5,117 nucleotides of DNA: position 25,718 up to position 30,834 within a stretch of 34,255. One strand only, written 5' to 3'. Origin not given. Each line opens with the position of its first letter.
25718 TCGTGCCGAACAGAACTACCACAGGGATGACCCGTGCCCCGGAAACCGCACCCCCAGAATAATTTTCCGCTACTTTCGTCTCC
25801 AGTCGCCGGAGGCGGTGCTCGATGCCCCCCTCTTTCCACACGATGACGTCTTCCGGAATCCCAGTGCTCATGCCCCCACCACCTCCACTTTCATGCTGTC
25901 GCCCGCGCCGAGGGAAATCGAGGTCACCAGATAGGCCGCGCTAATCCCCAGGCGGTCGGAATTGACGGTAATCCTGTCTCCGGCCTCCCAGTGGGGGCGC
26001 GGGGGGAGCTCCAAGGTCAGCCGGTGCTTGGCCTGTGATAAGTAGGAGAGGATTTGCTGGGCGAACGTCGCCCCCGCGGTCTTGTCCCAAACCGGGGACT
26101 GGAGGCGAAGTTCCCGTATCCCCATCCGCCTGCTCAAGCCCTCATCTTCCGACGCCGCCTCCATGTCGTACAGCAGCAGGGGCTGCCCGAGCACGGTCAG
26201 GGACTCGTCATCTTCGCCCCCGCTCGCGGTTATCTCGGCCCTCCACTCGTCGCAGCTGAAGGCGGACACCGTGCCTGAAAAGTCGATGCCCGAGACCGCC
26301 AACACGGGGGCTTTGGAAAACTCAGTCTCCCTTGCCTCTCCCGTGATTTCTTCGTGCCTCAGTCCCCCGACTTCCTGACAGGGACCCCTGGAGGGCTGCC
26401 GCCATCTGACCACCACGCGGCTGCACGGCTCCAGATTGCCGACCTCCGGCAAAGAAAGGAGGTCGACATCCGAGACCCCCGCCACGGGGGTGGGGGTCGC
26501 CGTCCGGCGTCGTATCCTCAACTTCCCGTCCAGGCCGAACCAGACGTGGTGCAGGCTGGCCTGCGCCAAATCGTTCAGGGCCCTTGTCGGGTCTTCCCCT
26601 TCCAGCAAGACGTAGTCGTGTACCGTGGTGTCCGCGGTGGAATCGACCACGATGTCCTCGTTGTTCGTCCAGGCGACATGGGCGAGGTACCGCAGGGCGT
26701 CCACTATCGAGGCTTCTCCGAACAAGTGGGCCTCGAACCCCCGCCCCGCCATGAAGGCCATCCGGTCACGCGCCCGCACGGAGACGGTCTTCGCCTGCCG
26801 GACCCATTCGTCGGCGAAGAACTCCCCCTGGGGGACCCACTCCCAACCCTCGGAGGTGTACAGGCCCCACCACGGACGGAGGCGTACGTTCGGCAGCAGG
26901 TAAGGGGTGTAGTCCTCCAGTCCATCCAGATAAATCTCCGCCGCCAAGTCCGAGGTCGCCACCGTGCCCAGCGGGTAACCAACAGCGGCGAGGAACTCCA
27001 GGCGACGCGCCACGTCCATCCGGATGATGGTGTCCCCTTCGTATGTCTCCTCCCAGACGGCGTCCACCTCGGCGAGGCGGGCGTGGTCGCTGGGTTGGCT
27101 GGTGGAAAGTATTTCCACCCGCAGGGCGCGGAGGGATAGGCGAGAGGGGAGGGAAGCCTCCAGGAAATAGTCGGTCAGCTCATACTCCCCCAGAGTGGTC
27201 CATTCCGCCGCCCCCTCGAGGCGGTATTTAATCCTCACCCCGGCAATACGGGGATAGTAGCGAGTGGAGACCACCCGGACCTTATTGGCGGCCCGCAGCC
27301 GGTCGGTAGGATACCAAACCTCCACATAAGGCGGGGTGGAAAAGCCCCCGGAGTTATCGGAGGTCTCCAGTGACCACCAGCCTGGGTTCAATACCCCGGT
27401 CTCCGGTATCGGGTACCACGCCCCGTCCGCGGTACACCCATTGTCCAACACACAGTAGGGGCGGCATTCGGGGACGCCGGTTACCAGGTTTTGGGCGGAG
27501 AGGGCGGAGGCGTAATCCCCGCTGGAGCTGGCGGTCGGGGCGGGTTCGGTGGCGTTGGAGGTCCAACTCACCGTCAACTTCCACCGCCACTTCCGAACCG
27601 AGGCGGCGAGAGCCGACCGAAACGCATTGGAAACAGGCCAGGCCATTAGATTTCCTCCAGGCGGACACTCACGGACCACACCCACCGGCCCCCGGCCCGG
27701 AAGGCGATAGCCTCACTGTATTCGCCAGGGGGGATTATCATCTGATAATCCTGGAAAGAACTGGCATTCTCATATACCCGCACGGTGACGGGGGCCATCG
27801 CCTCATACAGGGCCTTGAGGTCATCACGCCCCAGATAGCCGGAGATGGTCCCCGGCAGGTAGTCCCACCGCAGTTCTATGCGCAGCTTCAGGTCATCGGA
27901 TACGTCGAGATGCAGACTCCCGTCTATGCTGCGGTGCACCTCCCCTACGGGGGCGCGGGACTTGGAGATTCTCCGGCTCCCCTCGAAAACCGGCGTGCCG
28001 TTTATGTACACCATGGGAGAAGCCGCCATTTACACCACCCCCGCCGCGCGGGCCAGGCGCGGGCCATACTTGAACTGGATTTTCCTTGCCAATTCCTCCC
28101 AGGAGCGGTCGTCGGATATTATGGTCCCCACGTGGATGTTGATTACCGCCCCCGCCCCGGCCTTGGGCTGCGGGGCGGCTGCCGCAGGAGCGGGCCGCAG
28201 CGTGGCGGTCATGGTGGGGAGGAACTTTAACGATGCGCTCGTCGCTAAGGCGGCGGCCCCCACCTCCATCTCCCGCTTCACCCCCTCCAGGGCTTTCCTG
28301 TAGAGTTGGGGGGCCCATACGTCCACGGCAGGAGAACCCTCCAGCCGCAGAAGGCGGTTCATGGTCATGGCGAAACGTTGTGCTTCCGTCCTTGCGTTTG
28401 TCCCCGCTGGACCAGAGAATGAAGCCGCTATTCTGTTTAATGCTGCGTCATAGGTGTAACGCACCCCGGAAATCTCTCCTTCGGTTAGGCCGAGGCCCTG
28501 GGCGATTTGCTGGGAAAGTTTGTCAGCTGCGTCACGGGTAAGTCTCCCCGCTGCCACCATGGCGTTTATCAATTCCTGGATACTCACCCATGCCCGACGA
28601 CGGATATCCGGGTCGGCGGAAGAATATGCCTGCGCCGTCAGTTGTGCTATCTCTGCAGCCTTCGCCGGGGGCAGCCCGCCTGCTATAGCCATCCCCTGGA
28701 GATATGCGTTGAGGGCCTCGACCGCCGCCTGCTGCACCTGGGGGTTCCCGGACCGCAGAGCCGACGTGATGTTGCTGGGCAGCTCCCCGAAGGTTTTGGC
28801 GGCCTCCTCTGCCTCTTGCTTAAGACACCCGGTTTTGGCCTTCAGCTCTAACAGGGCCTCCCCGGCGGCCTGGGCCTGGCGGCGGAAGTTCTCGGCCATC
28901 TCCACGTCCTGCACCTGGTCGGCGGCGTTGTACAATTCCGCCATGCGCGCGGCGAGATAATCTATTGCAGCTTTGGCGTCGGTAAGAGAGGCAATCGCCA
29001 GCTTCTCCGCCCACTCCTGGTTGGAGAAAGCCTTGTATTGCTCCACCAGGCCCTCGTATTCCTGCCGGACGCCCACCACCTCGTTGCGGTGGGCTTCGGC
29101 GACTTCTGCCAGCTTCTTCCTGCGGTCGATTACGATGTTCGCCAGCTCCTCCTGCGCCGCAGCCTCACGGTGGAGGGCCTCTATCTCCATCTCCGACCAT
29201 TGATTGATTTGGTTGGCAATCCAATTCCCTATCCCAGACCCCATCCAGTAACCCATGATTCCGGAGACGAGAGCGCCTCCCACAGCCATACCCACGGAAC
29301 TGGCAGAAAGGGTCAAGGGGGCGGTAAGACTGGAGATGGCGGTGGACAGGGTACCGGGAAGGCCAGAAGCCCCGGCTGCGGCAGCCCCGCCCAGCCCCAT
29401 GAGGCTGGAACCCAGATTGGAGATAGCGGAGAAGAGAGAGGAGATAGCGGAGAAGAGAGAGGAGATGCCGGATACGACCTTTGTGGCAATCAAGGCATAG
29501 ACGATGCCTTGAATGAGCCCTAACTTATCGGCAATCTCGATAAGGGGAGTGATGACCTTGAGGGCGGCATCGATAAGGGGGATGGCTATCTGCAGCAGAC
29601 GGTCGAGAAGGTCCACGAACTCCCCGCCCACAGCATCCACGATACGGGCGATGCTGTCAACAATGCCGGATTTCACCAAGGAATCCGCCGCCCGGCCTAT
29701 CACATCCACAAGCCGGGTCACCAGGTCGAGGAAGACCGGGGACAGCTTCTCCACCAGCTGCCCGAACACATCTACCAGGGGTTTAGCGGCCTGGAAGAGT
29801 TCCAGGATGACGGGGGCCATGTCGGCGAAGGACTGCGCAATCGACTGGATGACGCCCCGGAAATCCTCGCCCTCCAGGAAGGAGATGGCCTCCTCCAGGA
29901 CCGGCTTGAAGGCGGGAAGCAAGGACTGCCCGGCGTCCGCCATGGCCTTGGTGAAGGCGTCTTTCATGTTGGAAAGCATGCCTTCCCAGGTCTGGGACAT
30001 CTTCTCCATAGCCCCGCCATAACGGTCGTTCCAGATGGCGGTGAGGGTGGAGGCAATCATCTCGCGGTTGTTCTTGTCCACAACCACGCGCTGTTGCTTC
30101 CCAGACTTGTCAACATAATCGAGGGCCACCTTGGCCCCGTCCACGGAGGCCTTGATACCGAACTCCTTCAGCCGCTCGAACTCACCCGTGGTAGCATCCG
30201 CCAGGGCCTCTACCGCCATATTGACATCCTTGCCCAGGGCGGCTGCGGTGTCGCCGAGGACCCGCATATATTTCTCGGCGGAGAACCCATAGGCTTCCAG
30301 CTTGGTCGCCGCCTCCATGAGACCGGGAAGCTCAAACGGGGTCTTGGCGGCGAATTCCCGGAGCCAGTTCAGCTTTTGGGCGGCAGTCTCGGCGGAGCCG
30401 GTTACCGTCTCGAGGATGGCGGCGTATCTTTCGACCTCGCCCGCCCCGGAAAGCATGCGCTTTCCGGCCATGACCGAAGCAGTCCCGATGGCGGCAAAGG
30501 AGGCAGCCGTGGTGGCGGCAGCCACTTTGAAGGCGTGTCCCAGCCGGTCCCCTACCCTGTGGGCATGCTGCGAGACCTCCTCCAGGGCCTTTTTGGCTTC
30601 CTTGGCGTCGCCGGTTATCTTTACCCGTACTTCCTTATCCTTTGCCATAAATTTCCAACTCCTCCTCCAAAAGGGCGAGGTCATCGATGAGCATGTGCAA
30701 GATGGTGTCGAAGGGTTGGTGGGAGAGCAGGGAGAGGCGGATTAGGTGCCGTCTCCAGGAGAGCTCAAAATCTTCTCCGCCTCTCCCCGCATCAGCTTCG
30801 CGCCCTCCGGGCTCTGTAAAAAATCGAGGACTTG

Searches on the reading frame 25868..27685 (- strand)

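Call 64: search_protein_families(library=phrogs, proteins=[window:25868-27685:-], max_evalue=0.0001)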
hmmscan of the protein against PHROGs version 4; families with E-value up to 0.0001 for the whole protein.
window:25868-27685:- (605 aa): 3 families
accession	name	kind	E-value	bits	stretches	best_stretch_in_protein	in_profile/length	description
phrog_1887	-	tail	8.9e-16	59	1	268-397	369-504/670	tail protein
phrog_13879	-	unknown function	1.4e-09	37.8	1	18-229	4-213/571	-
phrog_177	-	tail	3.9e-05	23.7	0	346-403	203-260/623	baseplate hub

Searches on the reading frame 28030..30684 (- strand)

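Call 64: search_protein_families(library=phrogs, proteins=[window:28030-30684:-], max_evalue=0.0001)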
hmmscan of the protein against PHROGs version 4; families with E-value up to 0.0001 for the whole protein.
window:28030-30684:- (884 aa): 15 families
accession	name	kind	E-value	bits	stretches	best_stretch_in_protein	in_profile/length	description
phrog_973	-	tail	1.7e-30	106.8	1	14-258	63-331/1465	tail length tape measure protein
phrog_5062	-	tail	1.3e-29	104.6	1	28-264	119-344/753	tail length tape measure protein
phrog_26804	-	unknown function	3.8e-26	92.1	1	45-245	113-307/1066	-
phrog_1716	-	tail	3.8e-25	89.5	1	22-254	37-258/943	tail length tape measure protein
phrog_12798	-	tail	3.6e-18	66.2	1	13-151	1-139/1031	tail length tape measure protein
phrog_991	-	tail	2.5e-17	62.8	1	26-428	247-781/1966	tail length tape measure protein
phrog_24709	-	tail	8.8e-14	51.7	1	28-365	17-292/1069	tail length tape measure protein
phrog_1686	-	tail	6.6e-13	48.4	2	224-652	290-643/1224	tail length tape measure protein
phrog_9959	-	tail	8.8e-12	44.4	1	23-152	19-149/1708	tail length tape measure protein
phrog_1535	-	tail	1.1e-11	44.6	2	226-675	511-926/1152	tail length tape measure protein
phrog_167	-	tail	3.9e-10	39.1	1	15-491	312-728/1555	tail length tape measure protein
phrog_58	-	tail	3.2e-09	36.7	1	22-490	180-956/1544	tail length tape measure protein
phrog_305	-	tail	6.3e-09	36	1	214-478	369-685/1001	tail length tape measure protein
phrog_1068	-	tail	5.3e-08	33.1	1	223-575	260-593/706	tail length tape measure protein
phrog_1272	-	tail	8.8e-05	21.4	0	222-329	521-607/1606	tail length tape measure protein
